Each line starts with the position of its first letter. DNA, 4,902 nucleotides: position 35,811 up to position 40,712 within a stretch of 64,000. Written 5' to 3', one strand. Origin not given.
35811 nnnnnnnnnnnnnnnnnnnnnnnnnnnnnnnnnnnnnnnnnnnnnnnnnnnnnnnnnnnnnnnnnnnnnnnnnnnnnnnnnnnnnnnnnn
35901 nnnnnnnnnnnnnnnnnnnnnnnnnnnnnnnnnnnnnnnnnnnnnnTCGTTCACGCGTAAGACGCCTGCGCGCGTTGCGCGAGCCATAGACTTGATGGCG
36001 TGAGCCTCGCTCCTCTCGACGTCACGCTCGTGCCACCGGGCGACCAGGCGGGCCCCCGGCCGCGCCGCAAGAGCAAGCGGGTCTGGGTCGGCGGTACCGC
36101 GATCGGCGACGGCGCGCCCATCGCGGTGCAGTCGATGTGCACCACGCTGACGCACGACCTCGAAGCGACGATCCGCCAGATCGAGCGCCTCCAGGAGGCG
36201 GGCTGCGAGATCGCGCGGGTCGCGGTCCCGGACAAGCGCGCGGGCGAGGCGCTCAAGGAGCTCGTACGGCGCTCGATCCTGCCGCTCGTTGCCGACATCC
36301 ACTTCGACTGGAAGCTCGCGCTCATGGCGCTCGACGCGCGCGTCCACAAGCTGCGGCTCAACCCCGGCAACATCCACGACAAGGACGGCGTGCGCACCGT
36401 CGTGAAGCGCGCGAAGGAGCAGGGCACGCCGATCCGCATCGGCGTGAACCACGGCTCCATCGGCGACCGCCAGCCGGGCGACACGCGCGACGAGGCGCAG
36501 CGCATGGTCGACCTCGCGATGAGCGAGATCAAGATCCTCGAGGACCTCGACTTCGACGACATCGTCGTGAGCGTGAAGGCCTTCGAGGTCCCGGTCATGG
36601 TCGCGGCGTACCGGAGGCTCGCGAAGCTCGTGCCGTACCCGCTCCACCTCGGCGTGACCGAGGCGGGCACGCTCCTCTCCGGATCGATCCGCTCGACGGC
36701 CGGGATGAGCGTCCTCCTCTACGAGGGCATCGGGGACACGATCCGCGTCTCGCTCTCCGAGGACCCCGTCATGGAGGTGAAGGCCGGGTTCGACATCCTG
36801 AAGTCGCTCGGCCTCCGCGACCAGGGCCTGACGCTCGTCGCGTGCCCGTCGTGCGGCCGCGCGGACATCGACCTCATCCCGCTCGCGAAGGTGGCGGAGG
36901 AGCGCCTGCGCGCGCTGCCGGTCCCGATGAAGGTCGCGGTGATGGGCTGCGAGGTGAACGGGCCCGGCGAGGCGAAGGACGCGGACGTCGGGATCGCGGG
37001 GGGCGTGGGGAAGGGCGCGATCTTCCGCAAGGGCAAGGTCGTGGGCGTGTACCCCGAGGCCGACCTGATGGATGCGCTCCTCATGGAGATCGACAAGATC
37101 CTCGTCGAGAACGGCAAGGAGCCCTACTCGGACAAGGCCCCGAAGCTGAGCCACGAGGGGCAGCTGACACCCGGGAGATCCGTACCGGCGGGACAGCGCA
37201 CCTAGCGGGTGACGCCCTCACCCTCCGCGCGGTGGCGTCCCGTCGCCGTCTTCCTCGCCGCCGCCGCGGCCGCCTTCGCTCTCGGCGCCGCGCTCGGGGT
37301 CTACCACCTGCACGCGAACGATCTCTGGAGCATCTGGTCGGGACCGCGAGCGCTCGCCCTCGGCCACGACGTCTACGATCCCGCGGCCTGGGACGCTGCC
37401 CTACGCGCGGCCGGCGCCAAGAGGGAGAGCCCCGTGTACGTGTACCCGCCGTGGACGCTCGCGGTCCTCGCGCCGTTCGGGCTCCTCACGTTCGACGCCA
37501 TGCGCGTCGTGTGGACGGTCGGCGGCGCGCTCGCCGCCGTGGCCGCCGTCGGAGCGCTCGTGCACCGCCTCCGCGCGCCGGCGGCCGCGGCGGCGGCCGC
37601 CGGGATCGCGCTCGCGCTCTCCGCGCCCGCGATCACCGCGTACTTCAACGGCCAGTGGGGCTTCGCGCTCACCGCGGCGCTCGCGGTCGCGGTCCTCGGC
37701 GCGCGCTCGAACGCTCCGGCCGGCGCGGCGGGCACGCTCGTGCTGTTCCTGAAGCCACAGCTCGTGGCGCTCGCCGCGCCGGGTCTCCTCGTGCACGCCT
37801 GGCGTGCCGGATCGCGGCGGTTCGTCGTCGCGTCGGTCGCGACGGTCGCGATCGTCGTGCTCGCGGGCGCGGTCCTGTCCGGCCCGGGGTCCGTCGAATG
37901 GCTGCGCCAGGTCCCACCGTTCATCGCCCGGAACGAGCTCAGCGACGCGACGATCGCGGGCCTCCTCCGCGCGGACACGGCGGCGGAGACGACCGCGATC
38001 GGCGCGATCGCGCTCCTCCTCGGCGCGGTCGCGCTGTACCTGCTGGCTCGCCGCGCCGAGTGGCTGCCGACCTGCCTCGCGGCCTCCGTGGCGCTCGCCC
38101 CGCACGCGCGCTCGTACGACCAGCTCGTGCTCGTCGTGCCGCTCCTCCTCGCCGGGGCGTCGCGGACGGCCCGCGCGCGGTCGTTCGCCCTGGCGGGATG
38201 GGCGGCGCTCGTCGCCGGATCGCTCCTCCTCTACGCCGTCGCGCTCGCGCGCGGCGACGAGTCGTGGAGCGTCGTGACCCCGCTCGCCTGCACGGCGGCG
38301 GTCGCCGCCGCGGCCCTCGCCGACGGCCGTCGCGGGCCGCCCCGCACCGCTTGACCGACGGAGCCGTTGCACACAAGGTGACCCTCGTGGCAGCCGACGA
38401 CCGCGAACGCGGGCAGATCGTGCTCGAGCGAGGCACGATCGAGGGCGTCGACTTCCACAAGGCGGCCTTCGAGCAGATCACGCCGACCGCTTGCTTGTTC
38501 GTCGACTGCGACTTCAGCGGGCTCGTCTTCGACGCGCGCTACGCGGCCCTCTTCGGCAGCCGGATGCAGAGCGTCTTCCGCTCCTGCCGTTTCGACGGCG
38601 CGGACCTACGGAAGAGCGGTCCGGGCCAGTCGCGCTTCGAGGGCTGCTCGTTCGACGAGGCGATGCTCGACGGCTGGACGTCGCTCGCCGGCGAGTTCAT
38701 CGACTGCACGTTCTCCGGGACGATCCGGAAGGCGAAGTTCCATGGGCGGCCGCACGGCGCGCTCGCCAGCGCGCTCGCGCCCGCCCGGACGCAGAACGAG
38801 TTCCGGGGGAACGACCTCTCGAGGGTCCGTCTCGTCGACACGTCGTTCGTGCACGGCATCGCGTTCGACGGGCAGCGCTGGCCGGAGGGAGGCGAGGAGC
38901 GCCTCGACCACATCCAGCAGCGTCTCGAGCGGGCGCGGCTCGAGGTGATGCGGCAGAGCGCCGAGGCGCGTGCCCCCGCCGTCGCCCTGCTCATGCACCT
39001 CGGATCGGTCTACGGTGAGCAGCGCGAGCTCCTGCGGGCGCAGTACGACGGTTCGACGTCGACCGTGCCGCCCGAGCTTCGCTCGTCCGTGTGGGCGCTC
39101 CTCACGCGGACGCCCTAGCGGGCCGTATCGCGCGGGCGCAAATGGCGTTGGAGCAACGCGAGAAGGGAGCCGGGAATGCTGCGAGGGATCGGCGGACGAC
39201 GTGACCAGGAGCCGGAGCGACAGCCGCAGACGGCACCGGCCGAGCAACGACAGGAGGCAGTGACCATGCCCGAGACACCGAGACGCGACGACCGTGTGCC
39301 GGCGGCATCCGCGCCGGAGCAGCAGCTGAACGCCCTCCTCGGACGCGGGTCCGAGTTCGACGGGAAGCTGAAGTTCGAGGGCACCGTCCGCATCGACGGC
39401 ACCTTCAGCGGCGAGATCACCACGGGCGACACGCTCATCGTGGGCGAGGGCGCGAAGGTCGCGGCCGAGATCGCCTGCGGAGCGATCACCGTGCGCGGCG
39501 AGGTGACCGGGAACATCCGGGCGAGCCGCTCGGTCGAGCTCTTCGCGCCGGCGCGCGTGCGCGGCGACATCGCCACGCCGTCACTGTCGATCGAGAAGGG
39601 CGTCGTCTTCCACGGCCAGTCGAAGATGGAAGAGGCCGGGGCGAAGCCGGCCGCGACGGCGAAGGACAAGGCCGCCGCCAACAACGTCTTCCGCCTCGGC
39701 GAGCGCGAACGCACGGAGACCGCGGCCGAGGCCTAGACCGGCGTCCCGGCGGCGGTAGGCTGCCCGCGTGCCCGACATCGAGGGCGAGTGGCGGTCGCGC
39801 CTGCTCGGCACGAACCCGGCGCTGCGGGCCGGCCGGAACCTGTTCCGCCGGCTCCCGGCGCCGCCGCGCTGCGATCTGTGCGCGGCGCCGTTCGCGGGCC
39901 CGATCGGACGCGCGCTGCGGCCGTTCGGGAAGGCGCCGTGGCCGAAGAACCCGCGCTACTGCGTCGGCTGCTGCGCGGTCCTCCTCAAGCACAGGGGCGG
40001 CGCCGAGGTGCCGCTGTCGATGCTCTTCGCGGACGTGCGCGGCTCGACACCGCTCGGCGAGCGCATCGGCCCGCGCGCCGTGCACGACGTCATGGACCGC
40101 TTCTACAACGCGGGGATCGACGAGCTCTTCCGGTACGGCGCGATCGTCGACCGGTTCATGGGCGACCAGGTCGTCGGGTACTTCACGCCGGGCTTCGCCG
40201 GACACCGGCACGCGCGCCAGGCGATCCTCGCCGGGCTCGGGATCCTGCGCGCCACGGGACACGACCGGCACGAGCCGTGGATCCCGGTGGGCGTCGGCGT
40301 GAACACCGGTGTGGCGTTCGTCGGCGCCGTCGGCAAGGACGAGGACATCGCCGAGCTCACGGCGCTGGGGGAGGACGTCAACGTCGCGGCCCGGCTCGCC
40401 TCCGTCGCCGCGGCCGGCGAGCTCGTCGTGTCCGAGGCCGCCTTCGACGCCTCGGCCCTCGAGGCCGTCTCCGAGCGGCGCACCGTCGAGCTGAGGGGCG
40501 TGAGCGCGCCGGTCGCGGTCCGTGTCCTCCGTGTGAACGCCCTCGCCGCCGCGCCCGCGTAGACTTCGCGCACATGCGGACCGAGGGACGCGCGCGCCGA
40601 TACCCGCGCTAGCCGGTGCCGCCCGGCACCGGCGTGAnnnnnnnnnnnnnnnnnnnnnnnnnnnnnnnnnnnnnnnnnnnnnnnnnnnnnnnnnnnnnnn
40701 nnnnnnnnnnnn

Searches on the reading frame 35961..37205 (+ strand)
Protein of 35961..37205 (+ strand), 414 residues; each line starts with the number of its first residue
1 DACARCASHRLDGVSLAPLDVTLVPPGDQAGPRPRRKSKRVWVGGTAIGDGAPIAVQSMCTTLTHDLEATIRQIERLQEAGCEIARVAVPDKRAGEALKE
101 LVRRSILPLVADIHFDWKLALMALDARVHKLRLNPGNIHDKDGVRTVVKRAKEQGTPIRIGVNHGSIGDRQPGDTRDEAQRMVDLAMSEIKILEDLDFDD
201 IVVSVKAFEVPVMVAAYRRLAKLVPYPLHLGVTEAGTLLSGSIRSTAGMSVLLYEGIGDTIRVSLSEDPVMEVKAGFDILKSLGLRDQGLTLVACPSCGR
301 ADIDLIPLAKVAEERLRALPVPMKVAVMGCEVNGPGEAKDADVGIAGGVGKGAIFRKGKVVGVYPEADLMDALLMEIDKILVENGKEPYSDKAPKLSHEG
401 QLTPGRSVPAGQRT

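Call 12: search_protein_families(library=pfam, proteins=[window:35961-37205:+], max_evalue=0.001)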
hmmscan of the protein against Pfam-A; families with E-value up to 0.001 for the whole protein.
window:35961-37205:+ (414 aa): 1 family
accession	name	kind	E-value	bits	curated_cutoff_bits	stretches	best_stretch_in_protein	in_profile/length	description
PF04551.19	GcpE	-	3.7e-134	447.5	32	1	39-379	2-343/343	GcpE protein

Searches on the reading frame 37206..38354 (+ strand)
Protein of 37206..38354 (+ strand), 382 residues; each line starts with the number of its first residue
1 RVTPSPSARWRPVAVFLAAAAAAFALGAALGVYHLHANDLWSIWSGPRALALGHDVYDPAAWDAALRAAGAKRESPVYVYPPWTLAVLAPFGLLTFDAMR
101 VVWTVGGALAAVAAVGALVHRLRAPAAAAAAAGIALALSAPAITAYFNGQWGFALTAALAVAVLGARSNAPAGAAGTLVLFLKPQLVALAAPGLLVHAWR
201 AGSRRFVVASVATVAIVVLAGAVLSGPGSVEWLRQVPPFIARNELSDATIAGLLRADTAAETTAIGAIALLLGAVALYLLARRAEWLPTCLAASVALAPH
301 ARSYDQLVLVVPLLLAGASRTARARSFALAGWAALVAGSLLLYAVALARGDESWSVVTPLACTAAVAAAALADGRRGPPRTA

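Call 12: search_protein_families(library=pfam, proteins=[window:37206-38354:+], max_evalue=0.001)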
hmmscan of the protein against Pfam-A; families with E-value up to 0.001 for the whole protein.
window:37206-38354:+ (382 aa): 1 family
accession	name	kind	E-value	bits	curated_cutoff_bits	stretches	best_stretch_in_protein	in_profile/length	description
PF09594.16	GT87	-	1.4e-11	45.1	25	1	78-293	1-225/237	Glycosyltransferase family 87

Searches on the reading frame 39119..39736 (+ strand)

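Call 12: search_protein_families(library=pfam, proteins=[window:39119-39736:+], max_evalue=0.001)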
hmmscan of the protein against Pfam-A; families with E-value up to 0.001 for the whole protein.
window:39119-39736:+ (205 aa): 1 family
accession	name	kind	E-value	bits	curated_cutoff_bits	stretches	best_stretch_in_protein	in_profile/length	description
PF04519.19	Bactofilin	-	2.6e-29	101.8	27.9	1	73-168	2-97/98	Polymer-forming cytoskeletal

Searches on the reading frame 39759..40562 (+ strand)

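Call 12: search_protein_families(library=pfam, proteins=[window:39759-40562:+], max_evalue=0.001)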
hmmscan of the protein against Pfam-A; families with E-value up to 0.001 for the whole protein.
window:39759-40562:+ (267 aa): 1 family
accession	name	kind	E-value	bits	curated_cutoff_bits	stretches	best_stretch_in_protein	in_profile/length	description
PF00211.25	Guanylate_cyc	-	2e-10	41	21.9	1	86-247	9-172/183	Adenylate and Guanylate cyclase catalytic domain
